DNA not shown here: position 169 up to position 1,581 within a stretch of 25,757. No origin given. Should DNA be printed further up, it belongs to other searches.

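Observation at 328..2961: Stand-alone EhpF/GriC + EhpG/GriD-like two-component carboxylate reductase in a CPR-like genome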

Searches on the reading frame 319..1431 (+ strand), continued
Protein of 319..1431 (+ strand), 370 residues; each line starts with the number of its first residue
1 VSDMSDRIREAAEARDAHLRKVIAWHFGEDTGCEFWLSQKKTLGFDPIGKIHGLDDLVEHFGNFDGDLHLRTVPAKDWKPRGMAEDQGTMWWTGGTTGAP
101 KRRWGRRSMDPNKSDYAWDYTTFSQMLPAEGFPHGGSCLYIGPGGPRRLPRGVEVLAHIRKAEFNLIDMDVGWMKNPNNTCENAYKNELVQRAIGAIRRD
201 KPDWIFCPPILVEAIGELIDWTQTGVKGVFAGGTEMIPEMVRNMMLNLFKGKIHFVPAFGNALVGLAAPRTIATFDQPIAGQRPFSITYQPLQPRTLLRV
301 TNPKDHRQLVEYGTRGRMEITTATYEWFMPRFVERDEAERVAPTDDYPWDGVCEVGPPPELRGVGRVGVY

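Call 74: search_solved_structures(query=A4, max_evalue=1)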
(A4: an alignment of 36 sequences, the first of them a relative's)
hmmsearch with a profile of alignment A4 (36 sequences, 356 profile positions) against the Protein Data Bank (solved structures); distinct sequences matched with E-value up to 1: 66 (the best 60 are shown).
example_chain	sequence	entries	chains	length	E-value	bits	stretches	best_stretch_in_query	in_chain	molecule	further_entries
3l2k_A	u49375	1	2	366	3.6e-90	306.1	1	8-356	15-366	EhpF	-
3hgu_A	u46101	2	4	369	3.7e-90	306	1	8-356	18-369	EhpF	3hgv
4r1l_A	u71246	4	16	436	3.1e-09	39.9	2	189-323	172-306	Phenylacetate-coenzyme A ligase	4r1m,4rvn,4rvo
2y27_A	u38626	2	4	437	1e-08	38.2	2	185-330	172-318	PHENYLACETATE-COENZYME A LIGASE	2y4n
4w8o_A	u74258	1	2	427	1.5e-08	37.6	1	185-326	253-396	luciferase-like enzymeAMP-CoA-ligase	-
2y4o_A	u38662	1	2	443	5e-07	32.6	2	47-103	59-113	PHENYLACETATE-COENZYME A LIGASE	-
8ivi_A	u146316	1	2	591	6.9e-05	25.5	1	74-134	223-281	Medium/long-chain-fatty-acid--CoA ligase FadD8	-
3dlp_X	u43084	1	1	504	7e-05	25.5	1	187-265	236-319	4-Chlorobenzoate CoA Ligase/Synthetase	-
1t5d_X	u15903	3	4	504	9.7e-05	25.1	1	187-265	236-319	4-chlorobenzoyl CoA ligase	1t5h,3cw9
3cw8_X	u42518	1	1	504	9.9e-05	25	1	187-265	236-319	4-chlorobenzoyl CoA ligase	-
2qvz_X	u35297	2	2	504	0.00011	24.9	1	187-265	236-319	4-Chlorobenzoate CoA Ligase/Synthetase | 4-Chlorobenzoate CoA Ligase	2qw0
2qvx_X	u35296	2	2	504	0.0002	24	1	187-264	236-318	4-Chlorobenzoate CoA Ligase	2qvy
6abh_A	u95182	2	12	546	0.00026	23.7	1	189-306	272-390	Red-bioluminescence eliciting luciferase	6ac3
6oyf_A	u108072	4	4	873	0.00027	23.6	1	190-306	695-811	Txo1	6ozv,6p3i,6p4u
6p1j_A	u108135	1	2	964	0.00034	23.3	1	190-306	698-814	Txo2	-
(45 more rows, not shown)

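Call 82: search_dna_similar(query=window:328-1431:+, collection=plasmids, mode=protein, max_rows=15)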
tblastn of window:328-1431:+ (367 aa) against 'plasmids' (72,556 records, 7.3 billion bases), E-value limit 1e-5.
Records with a match: 22; places in all: 22; records where one place covers at least 80% of the query: 21.
Best place of each record, by identity: <60% 22.
By first word of the organism name: Streptomyces 16; Streptantibioticus 2; Halalkalicoccus 1; Halomarina 1; Burkholderia 1; Escherichia 1.
By predicted mobility (MOB-suite, as given by PLSDB): non-mobilizable 18; conjugative 2; mobilizable 2.
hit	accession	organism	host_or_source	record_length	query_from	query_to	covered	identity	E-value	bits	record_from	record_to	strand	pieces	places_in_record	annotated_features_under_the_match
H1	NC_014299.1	Halalkalicoccus jeotgali B3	-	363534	17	349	91%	31.6%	4e-24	111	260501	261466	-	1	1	hypothetical protein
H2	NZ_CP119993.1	Halomarina sp. PSR21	cell culture,saline soil from Tarim ...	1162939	17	367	96%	29.9%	2e-22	106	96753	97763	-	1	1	record has no annotation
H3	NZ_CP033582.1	Streptomyces sp. ADI95-16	-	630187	15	354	93%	30.7%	7e-28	122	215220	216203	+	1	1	AMP-binding protein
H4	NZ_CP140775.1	Streptomyces goshikiensis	cell culture,soil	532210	15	354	93%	30.7%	9e-28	122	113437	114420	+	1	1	AMP-binding protein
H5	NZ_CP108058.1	Streptomyces goshikiensis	-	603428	15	354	93%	30.7%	9e-28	122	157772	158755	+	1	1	AMP-binding protein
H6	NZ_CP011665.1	Streptomyces sp. Mg1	-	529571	15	354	93%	30.4%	1e-27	121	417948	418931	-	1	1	AMP-binding protein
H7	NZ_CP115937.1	Streptomyces goshikiensis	microorganism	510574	15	354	93%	30.4%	2e-27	121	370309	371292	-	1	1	AMP-binding protein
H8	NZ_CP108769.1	Streptomyces goshikiensis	-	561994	15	354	93%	30.4%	2e-27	121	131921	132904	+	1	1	AMP-binding protein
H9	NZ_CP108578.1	Streptomyces goshikiensis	-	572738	15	354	93%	30.4%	2e-27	121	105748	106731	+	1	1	AMP-binding protein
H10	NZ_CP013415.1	Burkholderia ubonensis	soil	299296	16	367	96%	28.8%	3e-18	94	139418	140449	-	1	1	AMP-binding protein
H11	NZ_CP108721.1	Streptomyces sp. NBC_00998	-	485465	16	357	93%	29.5%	4e-23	108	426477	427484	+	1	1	phenazine biosynthesis protein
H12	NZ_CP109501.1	Streptomyces sp. NBC_01426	-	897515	16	354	92%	29.1%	3e-20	100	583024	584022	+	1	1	phenazine biosynthesis protein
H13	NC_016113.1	Streptantibioticus cattleyicolor NRRL 8057 = DSM 46488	-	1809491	16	367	96%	26.1%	5e-14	81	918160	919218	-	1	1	none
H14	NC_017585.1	Streptantibioticus cattleyicolor NRRL 8057 = DSM 46488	-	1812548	16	367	96%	26.1%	5e-14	81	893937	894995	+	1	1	none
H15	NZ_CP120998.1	Streptomyces sp. Mut1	-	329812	17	354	92%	27.1%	5e-15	84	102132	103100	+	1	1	arylcarboxylate reductase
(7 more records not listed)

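Call 83: get_annotated_region(hit=H15, flank=7000)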
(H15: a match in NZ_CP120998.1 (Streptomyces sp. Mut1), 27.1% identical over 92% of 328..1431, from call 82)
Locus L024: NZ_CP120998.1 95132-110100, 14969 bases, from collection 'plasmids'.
description: Streptomyces sp. Mut1 plasmid unnamed1
organism: Streptomyces sp. Mut1 (NCBI taxid 3033811)
taxonomy: Bacteria; Actinomycetota; Actinomycetes; Kitasatosporales; Streptomycetaceae; Streptomyces; Streptomyces sp. Mut1
host: -; source: -; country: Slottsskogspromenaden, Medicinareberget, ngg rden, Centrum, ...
typing (MOB-suite, as given by PLSDB): non-mobilizable; replicon rep_cluster_1910
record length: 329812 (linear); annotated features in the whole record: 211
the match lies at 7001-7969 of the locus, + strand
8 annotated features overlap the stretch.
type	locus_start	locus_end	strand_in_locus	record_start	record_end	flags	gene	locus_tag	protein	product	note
CDS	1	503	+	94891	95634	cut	-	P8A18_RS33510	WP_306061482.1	metallophosphoesterase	-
CDS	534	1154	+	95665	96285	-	-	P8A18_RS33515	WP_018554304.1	LysE family translocator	-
CDS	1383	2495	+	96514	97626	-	trpS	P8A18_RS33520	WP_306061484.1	tryptophan--tRNA ligase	GO:0006436 - tryptophanyl-tRNA aminoacylation [Evidence IEA]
CDS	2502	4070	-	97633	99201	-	-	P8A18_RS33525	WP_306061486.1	bifunctional 3-(3-hydroxy-phenyl)propionate/3-hydroxycinnamic acid hydroxylase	-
CDS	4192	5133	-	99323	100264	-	-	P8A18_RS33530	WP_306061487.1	hypothetical protein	-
CDS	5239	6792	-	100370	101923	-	-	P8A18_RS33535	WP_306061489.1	FAD-dependent monooxygenase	-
CDS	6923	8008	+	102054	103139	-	-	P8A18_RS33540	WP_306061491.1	arylcarboxylate reductase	-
CDS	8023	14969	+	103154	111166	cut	-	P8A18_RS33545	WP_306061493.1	type I polyketide synthase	-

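Call 84: get_annotated_region(hit=H1, flank=6000)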
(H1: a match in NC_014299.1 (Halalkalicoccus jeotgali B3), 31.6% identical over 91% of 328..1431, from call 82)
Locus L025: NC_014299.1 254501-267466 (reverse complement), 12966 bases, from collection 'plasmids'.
description: Halalkalicoccus jeotgali B3 plasmid 2, complete sequence
organism: Halalkalicoccus jeotgali B3 (NCBI taxid 795797)
taxonomy: Archaea; Euryarchaeota; Halobacteria; Halobacteriales; Halococcaceae; Halalkalicoccus; Halalkalicoccus jeotgali; Halalkalicoccus jeotgali B3
host: -; source: -; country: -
typing (MOB-suite, as given by PLSDB): conjugative; relaxase MOBP; mating-pair formation MPF_T
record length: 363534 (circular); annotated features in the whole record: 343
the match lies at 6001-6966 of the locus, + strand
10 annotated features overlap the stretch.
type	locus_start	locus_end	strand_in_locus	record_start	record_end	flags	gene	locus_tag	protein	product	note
CDS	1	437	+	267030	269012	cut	-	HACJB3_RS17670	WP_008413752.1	primary-amine oxidase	-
CDS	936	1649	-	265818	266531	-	-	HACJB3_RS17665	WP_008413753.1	haloacid dehalogenase type II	GO:0006805 - xenobiotic metabolic process [Evidence IEA]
CDS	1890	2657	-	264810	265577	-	-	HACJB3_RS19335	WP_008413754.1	IclR family transcriptional regulator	GO:0006355 - regulation of DNA-templated transcription [Evidence IEA]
CDS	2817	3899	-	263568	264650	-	-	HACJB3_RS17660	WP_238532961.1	transposase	-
CDS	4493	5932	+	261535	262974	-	-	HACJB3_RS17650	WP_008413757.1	sodium:solute symporter family protein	-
CDS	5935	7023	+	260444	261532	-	-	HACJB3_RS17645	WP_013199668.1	hypothetical protein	-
CDS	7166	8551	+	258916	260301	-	-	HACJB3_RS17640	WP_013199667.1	aldehyde dehydrogenase family protein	-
CDS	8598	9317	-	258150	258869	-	-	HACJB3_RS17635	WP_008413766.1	SDR family NAD(P)-dependent oxidoreductase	-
CDS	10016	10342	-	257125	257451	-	-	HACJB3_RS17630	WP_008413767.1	hypothetical protein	-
CDS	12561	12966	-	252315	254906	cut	-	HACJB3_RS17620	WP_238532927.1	penicillin acylase family protein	-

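Call 113: predict_structure(alignment_id=A4)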
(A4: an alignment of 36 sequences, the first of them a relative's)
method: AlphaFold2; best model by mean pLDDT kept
length: 367 residues; sequences in the alignment: 36
mean_pLDDT: 94.0   pTM: 0.91
mean pLDDT of the five models: 94.0, 93.6, 93.3, 93.2, 93.0
residues with pLDDT >= 90: 319; 70-90: 37; 50-70: 11; < 50: 0
segments of 3 or more residues with pLDDT < 50: none
pLDDT, mean of each block of 10 residues (from residue 1): 95 99 98 95 97 97 94 96 92 77 96 97 97 97 93 98 90 84 95 98 97 98 95 92 98 94 95 95 97 97 97 97 97 94 96 84 65
secondary structure, 60 per line:
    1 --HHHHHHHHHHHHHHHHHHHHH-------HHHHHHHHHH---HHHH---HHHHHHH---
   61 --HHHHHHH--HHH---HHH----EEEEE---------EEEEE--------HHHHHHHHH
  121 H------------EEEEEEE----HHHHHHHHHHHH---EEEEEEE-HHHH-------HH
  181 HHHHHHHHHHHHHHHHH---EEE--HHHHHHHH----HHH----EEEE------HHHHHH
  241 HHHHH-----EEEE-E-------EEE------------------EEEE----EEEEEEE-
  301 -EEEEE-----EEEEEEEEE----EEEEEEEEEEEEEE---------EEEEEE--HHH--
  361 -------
elements in order: H3-23 H31-40 H44-47 H51-57 H63-69 E85-89 E99-103 H112-121 E134-140 H145-156 E160-166 H168-171 H179-197 E201-203 H206-213 E225-228 H235-245 E251-254 E264-266 E285-288 E293-299 E302-306 E312-320 E325-338 E348-353

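Call 117: fold_search(model_id=the predicted structure, library=pdb)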
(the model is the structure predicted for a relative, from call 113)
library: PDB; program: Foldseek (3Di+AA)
matches with E <= 10: 500; with E <= 0.001: 500
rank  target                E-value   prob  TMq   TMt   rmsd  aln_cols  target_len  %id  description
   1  3hgv_A                2.9e-25  1.00  0.77  0.82   4.1       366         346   23  Structure of Phenazine Antibiotic Biosynthesis Protein (released 2010-04-28)
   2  3hgv_B                4.4e-25  1.00  0.77  0.81   4.1       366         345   23  Structure of Phenazine Antibiotic Biosynthesis Protein (released 2010-04-28)
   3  3hgu_A                2.4e-24  1.00  0.76  0.80   4.2       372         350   22  Structure of Phenazine Antibiotic Biosynthesis Protein (released 2010-04-28)
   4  3hgu_B                7.3e-24  1.00  0.76  0.80   4.4       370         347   22  Structure of Phenazine Antibiotic Biosynthesis Protein (released 2010-04-28)
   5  3l2k_A                2.2e-23  1.00  0.74  0.77   4.5       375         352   22  Structure of phenazine antibiotic biosynthesis protein with substrate (released 2010-05-26)
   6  2y27_A                2.2e-17  1.00  0.67  0.59   4.4       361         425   15  crystal structure of PaaK1 in complex with ATP from Burkholderia cenocepacia (released 2011-05-04)
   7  2y27_B                4.4e-16  1.00  0.66  0.58   4.7       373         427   16  crystal structure of PaaK1 in complex with ATP from Burkholderia cenocepacia (released 2011-05-04)
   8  2y4o_A                1.6e-15  1.00  0.64  0.55   4.6       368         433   14  Crystal Structure of PaaK2 in complex with phenylacetyl adenylate (released 2011-03-09)
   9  2y4o_B                2.9e-15  1.00  0.64  0.55   4.6       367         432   14  Crystal Structure of PaaK2 in complex with phenylacetyl adenylate (released 2011-03-09)
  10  2y4n_B                4.2e-15  1.00  0.65  0.57   4.6       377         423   15  PaaK1 in complex with phenylacetyl adenylate (released 2011-03-01)
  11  4r1m_A                4.2e-15  1.00  0.65  0.56   4.7       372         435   14  Crystal structure of a Putative Acyl-CoA ligase (BT_0428) from Bacteroides thetaiotaomicron VPI-5482 at 2.48 A resolut (released 2014-08-27)
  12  4rvo_B                4.2e-15  1.00  0.66  0.58   4.1       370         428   14  Crystal structure of a Putative Acyl-CoA ligase (BT_0428) from Bacteroides thetaiotaomicron VPI-5482 at 2.41 A resolut (released 2014-12-31)
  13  4r1l_C                6.0e-15  1.00  0.66  0.56   4.6       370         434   14  Crystal structure of a Putative Acyl-CoA ligase (BT_0428) from Bacteroides thetaiotaomicron VPI-5482 at 2.42 A resolut (released 2014-08-27)
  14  2y4n_A                6.8e-15  1.00  0.64  0.56   6.0       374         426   14  PaaK1 in complex with phenylacetyl adenylate (released 2011-03-01)
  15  4r1l_A                8.7e-15  1.00  0.64  0.55   4.9       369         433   15  Crystal structure of a Putative Acyl-CoA ligase (BT_0428) from Bacteroides thetaiotaomicron VPI-5482 at 2.42 A resolut (released 2014-08-27)
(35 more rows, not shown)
